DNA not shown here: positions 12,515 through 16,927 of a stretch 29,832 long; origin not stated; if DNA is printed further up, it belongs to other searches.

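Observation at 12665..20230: A 7.5-kb gene encodes a giant modular T9SS cargo protein directly downstream of yidC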

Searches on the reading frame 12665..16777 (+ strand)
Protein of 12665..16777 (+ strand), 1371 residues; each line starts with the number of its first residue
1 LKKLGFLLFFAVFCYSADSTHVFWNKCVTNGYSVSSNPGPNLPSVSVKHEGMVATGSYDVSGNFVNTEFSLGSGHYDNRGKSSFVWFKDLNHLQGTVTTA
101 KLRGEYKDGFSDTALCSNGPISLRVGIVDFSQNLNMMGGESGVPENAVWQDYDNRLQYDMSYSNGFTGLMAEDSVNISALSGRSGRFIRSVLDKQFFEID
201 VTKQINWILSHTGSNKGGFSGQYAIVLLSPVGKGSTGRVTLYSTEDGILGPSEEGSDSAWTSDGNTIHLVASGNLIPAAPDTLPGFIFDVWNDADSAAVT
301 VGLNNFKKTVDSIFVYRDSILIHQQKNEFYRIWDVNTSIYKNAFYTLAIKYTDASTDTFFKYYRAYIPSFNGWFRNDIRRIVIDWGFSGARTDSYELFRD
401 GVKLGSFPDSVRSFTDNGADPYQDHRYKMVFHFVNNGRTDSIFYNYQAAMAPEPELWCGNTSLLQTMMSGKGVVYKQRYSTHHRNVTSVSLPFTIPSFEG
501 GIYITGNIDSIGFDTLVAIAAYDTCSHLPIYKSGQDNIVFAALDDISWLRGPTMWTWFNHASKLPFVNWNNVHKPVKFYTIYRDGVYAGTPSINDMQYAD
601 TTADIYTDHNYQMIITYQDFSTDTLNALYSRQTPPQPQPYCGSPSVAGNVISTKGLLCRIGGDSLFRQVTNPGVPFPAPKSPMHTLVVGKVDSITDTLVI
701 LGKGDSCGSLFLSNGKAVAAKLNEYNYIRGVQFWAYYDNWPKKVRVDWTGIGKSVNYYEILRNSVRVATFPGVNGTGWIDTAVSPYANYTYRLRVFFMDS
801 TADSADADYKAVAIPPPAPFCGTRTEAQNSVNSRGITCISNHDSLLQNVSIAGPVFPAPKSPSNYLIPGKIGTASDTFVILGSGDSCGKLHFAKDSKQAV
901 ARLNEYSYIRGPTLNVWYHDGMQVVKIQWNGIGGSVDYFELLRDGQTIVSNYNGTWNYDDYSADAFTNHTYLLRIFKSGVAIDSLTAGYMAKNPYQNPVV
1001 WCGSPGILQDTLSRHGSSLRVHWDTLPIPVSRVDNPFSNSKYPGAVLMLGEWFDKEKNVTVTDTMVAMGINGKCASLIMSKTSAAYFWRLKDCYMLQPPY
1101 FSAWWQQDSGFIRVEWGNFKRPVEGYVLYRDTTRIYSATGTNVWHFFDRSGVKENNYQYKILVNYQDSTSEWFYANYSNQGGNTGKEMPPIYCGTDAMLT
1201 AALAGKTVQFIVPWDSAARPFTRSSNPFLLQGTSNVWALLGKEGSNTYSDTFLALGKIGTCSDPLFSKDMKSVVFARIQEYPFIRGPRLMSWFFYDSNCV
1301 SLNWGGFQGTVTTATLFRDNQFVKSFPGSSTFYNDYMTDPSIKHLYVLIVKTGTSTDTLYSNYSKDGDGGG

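Call 18: search_solved_structures(query=window:12665-16777:+, max_evalue=1)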
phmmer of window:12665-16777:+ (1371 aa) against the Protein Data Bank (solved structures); distinct sequences matched with E-value up to 1: 0.
